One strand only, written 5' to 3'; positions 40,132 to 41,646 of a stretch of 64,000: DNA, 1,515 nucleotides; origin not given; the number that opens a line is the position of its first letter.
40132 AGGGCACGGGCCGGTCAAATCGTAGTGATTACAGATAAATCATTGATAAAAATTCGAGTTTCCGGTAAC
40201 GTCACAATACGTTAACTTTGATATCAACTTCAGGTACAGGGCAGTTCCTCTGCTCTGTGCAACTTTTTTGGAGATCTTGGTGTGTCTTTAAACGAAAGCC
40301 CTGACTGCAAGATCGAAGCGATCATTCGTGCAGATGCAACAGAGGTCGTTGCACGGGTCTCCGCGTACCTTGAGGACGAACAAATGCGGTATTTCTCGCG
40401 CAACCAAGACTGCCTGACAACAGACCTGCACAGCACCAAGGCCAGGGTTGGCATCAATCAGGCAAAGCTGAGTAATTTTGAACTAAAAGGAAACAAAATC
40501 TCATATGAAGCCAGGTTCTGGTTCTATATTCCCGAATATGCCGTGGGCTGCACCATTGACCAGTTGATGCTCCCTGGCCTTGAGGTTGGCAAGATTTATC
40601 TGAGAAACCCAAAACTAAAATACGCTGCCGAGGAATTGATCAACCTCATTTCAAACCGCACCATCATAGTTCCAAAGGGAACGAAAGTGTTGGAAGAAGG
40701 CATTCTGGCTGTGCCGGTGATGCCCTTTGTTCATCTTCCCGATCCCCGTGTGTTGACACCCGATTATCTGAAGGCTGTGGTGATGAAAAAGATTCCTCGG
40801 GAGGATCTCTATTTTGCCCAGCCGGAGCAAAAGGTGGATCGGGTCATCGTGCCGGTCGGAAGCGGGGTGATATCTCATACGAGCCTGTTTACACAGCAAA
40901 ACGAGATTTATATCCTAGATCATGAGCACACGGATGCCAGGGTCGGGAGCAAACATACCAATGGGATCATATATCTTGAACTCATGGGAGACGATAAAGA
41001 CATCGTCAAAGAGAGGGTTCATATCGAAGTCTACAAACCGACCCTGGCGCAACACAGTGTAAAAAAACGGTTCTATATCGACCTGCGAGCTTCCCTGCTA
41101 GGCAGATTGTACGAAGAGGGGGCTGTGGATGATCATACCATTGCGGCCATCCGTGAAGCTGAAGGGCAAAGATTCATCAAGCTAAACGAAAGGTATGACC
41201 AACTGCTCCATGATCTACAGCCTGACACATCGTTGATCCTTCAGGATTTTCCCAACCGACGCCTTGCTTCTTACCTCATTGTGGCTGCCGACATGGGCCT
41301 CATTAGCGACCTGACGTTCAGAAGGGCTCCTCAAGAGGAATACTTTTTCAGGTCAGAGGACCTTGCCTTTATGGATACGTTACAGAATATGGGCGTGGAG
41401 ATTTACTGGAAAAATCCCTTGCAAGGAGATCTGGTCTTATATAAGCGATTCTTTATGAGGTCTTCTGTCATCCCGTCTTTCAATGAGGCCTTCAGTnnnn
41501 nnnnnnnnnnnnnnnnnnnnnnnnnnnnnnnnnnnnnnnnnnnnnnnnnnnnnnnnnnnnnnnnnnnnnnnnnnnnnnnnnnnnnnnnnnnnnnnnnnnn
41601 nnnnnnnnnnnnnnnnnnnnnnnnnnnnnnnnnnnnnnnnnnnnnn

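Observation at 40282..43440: Repeat-flanked two-gene cassette: unrecognised 400-aa region fused to a LOG/SLOG domain, plus a 433-aa unknown partner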

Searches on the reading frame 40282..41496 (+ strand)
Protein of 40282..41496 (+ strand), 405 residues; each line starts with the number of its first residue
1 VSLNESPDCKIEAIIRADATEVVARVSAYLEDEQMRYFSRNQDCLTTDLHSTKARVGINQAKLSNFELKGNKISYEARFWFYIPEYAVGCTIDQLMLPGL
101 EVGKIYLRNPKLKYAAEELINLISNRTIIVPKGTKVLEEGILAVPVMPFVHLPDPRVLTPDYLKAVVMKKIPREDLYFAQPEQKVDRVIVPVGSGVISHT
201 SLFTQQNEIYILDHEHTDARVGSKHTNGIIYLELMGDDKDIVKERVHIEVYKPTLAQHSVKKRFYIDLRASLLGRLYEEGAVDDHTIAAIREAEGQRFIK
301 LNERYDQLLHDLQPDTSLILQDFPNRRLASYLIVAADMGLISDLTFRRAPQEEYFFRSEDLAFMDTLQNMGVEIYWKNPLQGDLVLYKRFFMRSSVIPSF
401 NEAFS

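Call 20: search_protein_representatives(protein=window:40282-41496:+)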
Query: 405 residues. Proteins with E-value up to 0.001 (for the whole library): 56; up to 1e-10: 32; up to 1e-30: 8. The best 56 are listed.
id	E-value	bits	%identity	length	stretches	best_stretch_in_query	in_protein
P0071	4.8e-212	720.2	78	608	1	1-405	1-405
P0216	3.0e-101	355.5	75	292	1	190-405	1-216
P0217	2.2e-58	214.4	35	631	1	3-403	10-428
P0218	6.9e-47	176.6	77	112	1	1-112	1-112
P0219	8.4e-42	159.8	68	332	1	173-290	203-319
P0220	4.3e-36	141.0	68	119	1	26-126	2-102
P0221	1.9e-33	132.3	34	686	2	184-404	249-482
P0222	7.9e-32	127.0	86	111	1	2-77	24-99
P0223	6.0e-27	110.9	32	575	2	84-258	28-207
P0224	1.7e-26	109.4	75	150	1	1-79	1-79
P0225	1.8e-26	109.3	31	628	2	1-253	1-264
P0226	1.0e-25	106.9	28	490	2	1-260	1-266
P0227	4.9e-24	101.3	28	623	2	2-237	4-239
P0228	1.8e-23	99.5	32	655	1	1-380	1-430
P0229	2.0e-22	96.0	32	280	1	2-262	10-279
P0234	5.4e-17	78.1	31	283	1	2-253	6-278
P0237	1.7e-14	69.9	29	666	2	19-228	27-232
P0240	2.1e-13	66.3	30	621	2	47-259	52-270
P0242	2.9e-13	65.8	29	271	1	2-255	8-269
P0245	1.8e-12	63.2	24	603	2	1-256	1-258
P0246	4.1e-11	58.8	25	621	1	89-404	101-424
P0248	2.6e-10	56.1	23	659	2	41-213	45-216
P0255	1.4e-07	47.1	26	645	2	45-253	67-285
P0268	3.4e-04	36.0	23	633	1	5-404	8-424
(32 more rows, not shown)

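Call 22: search_protein_families(library=pfam, proteins=[P0217, P0221, P0223, P0225, P0228, P0229, P0234, P0237, P0245, P0248], max_evalue=0.01)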
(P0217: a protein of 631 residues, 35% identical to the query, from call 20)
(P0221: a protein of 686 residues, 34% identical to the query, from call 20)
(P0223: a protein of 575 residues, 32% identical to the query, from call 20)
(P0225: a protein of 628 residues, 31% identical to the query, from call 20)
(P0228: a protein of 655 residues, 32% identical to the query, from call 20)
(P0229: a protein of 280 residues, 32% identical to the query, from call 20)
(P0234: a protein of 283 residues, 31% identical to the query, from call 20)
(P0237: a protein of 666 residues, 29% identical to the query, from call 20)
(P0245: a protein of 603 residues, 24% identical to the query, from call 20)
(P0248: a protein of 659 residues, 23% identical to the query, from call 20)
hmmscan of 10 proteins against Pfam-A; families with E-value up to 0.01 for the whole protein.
P0217 (631 aa): 2 families
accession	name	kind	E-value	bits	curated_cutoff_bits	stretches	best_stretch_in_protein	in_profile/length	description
PF03641.19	Lysine_decarbox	-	8.5e-10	39.4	27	1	481-609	1-130/131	Possible lysine decarboxylase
PF18306.6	LDcluster4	-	0.0005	20.2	26.3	1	470-551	33-112/151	SLOG cluster4 family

P0221 (686 aa): 1 family
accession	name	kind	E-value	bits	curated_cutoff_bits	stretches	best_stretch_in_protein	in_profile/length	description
PF03641.19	Lysine_decarbox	-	5.3e-06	27.1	27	1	575-644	41-111/131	Possible lysine decarboxylase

P0223 (575 aa): 2 families
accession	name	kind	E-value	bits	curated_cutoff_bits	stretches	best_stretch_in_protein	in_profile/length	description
PF03641.19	Lysine_decarbox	-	3.4e-13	50.4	27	1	421-534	1-113/131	Possible lysine decarboxylase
PF18306.6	LDcluster4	-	5.2e-05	23.3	26.3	1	375-511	4-124/151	SLOG cluster4 family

P0225 (628 aa): 1 family
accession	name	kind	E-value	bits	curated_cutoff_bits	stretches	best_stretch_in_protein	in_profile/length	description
PF03641.19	Lysine_decarbox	-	1.6e-05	25.5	27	1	505-618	14-129/131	Possible lysine decarboxylase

P0228 (655 aa): 1 family
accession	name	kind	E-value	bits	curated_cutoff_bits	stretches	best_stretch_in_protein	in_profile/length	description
PF03641.19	Lysine_decarbox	-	6.1e-07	30.1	27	1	546-622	39-116/131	Possible lysine decarboxylase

P0229 (280 aa): 0 families

P0234 (283 aa): 0 families

P0237 (666 aa): 1 family
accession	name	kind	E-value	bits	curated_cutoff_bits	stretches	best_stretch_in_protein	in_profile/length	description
PF03641.19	Lysine_decarbox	-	2.7e-07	31.3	27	1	521-657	1-129/131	Possible lysine decarboxylase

P0245 (603 aa): 0 families

P0248 (659 aa): 1 family
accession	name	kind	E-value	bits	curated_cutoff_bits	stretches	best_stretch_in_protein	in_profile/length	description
PF03641.19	Lysine_decarbox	-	5.9e-08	33.4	27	1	560-649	43-128/131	Possible lysine decarboxylase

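Call 46: find_encoding_contigs(protein=P0217, flank=8000, max_places=3)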
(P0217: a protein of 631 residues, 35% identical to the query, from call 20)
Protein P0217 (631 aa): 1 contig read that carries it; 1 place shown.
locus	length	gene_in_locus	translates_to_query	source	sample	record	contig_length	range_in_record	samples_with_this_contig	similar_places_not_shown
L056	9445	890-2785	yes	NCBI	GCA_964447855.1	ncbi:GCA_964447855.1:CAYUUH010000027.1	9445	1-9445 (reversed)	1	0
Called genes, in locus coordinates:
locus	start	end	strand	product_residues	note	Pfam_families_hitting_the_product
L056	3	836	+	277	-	?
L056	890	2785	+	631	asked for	PF03641:Lysine_decarbox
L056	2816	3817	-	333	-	PF00670:AdoHcyase_NAD (faint), PF02826:2-Hacid_dh_C, PF07991:KARI_N, PF01450:KARI_C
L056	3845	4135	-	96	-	PF08827:DUF1805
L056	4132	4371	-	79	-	PF01037:AsnC_trans_reg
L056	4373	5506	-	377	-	PF00180:Iso_dh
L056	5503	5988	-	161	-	PF06434:Aconitase_2_N (faint), PF00694:Aconitase_C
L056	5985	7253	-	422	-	PF00330:Aconitase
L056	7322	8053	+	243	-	PF01978:TrmB, PF12840:HTH_20 (weak)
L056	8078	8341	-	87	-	PF06249:EutQ (weak), PF05899:Cupin_3, PF07883:Cupin_2 (weak)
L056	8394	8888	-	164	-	PF01842:ACT, PF22629:ACT_AHAS_ss, PF13710:ACT_5, PF10369:ALS_ss_C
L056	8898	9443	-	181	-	?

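Call 47: find_encoding_contigs(protein=P0248, flank=8000, max_places=3)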
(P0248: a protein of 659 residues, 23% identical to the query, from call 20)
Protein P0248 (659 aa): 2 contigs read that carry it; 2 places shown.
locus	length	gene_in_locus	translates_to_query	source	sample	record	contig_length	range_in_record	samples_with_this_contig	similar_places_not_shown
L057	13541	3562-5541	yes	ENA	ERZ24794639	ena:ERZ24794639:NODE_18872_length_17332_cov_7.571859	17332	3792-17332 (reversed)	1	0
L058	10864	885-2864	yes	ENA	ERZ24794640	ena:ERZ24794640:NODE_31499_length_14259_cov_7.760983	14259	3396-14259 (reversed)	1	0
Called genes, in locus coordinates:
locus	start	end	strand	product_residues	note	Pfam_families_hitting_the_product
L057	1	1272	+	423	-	?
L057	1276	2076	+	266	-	PF02080:TrkA_C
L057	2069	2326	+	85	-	-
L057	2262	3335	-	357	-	PF13646:HEAT_2 (weak), PF13180:PDZ_2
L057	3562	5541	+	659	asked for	PF03641:Lysine_decarbox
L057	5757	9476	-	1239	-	PF00069:Pkinase, PF07714:PK_Tyr_Ser-Thr, PF13428:TPR_14 (faint), PF13431:TPR_17 (faint), PF07719:TPR_2 (faint), PF13414:TPR_11 (weak), PF13432:TPR_16 (weak), PF14559:TPR_19 (weak), +1 more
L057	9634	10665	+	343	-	PF02899:Phage_int_SAM_1, PF13495:Phage_int_SAM_4 (weak), PF00589:Phage_integrase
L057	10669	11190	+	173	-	-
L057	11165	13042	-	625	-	PF00012:HSP70, PF06723:MreB_Mbl, PF00012:HSP70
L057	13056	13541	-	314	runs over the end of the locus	PF01025:GrpE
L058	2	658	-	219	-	?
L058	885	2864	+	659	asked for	PF03641:Lysine_decarbox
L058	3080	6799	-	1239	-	PF00069:Pkinase, PF07714:PK_Tyr_Ser-Thr, PF13428:TPR_14 (faint), PF13431:TPR_17 (faint), PF07719:TPR_2 (faint), PF13414:TPR_11 (weak), PF13432:TPR_16 (weak), PF14559:TPR_19 (weak), +1 more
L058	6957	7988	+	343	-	PF02899:Phage_int_SAM_1, PF13495:Phage_int_SAM_4 (weak), PF00589:Phage_integrase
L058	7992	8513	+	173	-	-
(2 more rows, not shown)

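Call 68: list_cluster_members(proteins=[P0217, P0221, P0225, P0228, P0237, P0240, P0246, P0248, P0255, P0268])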
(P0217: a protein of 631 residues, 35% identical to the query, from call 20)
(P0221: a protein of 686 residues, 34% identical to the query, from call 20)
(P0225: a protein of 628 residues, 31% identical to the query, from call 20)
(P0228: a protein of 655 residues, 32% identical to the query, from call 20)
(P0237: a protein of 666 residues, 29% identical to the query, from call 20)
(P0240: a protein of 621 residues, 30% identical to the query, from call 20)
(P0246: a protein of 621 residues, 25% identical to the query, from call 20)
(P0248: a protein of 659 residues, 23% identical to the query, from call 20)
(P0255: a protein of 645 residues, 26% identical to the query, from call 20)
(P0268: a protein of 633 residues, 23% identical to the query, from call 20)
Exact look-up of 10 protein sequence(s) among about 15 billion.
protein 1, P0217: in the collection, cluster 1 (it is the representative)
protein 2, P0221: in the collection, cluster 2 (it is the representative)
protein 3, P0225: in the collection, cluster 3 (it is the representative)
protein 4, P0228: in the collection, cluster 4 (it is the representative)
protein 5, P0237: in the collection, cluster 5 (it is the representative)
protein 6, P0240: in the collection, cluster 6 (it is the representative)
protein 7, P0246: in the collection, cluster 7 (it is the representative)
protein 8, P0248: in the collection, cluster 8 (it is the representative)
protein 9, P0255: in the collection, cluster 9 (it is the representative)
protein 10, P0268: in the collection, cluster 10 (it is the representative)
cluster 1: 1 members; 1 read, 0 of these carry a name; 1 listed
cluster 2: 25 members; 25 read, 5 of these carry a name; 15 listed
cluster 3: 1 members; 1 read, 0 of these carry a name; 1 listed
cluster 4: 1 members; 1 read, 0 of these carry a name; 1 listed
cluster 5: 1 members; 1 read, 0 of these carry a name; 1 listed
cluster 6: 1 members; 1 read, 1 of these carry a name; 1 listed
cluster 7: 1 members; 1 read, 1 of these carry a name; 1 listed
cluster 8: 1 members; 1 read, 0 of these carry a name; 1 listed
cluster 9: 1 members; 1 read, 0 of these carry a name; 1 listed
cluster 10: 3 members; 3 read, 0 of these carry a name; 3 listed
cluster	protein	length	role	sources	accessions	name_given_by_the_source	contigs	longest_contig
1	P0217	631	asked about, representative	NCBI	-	-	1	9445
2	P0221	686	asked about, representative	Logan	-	-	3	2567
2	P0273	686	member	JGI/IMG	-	predicted Rossmann-fold nucleotide-binding protein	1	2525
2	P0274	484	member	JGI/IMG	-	predicted Rossmann-fold nucleotide-binding protein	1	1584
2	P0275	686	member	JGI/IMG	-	predicted Rossmann-fold nucleotide-binding protein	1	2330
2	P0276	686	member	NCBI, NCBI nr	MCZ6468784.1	MAG: LOG family protein [Candidatus Dadabacteria bacterium] | LOG family protein [Candidatus Dadabacteria bacterium]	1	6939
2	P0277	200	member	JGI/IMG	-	predicted Rossmann-fold nucleotide-binding protein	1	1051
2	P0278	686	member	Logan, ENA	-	-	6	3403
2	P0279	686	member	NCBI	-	-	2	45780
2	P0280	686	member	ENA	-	-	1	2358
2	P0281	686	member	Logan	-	-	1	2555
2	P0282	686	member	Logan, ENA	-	-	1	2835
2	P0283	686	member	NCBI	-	-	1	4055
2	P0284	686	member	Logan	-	-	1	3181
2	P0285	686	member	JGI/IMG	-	-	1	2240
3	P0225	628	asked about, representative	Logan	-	-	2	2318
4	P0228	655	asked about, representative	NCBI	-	-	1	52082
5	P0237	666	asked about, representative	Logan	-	-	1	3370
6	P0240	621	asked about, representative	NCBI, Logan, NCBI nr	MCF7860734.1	hypothetical protein K9M79_00690 [Candidatus Woesearchaeota archaeon] | hypothetical protein [Candidatus Woesearchaeota archaeon]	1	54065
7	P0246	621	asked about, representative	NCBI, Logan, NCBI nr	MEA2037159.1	MAG: hypothetical protein U9O94_06610 [Nanoarchaeota archaeon] | hypothetical protein [Nanoarchaeota archaeon]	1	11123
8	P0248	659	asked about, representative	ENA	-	-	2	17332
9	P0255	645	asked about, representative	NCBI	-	-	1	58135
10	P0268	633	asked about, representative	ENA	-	-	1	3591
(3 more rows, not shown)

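Call 71: search_protein_families(library=phrogs, proteins=[window:40282-41496:+], max_evalue=0.1)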
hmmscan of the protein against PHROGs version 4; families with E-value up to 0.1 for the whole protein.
window:40282-41496:+ (405 aa): 0 families

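Call 72: search_dna_similar(query=window:40282-41496:+, collection=plasmids, mode=protein, max_evalue=0.001, max_rows=10)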
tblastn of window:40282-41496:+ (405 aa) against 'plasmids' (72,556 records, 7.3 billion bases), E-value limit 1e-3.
No match.

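Call 74: search_dna_similar(query=window:40282-41496:+, collection=phages, mode=protein, max_evalue=0.001, max_rows=10)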
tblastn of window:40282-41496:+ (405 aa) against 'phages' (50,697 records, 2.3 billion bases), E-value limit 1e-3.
No match.

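Call 80: find_encoding_contigs(protein=P0229, flank=5000, max_places=2)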
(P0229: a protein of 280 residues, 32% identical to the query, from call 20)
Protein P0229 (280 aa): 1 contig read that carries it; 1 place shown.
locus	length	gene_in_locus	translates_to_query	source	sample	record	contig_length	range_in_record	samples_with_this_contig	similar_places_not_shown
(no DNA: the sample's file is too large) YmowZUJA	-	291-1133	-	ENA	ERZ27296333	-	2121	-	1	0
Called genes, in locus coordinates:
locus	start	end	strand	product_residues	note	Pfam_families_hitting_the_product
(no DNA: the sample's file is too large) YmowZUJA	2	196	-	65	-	?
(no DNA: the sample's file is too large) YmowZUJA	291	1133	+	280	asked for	-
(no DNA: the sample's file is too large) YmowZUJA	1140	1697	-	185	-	-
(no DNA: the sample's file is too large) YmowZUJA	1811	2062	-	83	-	PF26604:CBU_0592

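Call 81: find_encoding_contigs(protein=P0242, flank=5000, max_places=2)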
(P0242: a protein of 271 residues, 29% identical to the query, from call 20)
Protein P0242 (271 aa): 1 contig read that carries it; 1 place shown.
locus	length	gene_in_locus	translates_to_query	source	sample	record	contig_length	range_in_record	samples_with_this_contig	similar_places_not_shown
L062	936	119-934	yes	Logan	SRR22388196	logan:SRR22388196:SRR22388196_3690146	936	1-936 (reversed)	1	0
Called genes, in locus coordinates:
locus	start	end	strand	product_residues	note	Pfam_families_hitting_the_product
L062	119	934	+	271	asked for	?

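Call 120: find_encoding_contigs(protein=P0240, flank=7000, max_places=1)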
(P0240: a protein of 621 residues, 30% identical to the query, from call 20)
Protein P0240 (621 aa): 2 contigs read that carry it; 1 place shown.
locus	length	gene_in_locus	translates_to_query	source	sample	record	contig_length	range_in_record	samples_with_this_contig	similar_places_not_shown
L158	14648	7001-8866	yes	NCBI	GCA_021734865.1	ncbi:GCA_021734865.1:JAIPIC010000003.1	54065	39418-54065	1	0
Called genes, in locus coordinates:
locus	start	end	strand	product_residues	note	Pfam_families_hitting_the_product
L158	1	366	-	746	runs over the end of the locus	PF01751:Toprim, PF01131:Topoisom_bac, PF01396:Zn_ribbon_Top1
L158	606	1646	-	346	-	PF08443:RimK (weak), PF05770:Ins134_P3_kin (weak)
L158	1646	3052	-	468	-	PF04107:GCS2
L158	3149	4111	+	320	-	PF01037:AsnC_trans_reg (faint), PF13404:HTH_AsnC-type (weak), PF13412:HTH_24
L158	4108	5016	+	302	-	PF07885:Ion_trans_2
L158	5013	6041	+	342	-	PF00581:Rhodanese, PF26341:AAA_SelU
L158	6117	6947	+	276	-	PF01261:AP_endonuc_2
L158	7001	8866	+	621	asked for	-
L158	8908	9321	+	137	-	PF18477:PIN_9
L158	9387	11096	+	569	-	-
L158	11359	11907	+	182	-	PF03876:SHS2_Rpb7-N, PF00575:S1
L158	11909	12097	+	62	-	PF06093:Spt4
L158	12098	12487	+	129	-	PF01282:Ribosomal_S24e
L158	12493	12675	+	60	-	PF01599:Ribosomal_S27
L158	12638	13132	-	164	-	PF01037:AsnC_trans_reg (weak)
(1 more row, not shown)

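Call 121: find_encoding_contigs(protein=P0255, flank=7000, max_places=1)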
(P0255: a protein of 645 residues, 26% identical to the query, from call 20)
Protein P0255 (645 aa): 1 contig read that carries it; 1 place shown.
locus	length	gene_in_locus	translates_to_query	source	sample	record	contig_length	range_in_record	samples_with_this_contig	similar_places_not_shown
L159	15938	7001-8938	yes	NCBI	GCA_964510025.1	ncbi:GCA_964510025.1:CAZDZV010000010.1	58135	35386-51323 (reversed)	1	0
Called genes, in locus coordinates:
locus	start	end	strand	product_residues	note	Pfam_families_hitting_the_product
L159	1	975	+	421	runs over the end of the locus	PF00330:Aconitase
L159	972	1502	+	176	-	PF00694:Aconitase_C, PF06434:Aconitase_2_N (weak)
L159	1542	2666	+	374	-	PF00180:Iso_dh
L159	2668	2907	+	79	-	PF01037:AsnC_trans_reg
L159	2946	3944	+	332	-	PF02826:2-Hacid_dh_C (weak), PF07991:KARI_N, PF01450:KARI_C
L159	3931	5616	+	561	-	PF02776:TPP_enzyme_N, PF00205:TPP_enzyme_M, PF02775:TPP_enzyme_C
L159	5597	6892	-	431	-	PF00583:Acetyltransf_1 (faint), PF13508:Acetyltransf_7 (weak)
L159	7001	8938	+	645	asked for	PF03641:Lysine_decarbox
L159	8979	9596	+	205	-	PF01557:FAA_hydrolase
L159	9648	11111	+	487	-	-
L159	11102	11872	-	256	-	PF00753:Lactamase_B, PF23023:Anti-Pycsar_Apyc1, PF12706:Lactamase_B_2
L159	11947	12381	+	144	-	PF03479:PCC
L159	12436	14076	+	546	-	PF00920:ILVD_EDD_N, PF24877:ILV_EDD_C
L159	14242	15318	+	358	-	PF01261:AP_endonuc_2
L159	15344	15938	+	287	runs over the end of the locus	PF03547:Mem_trans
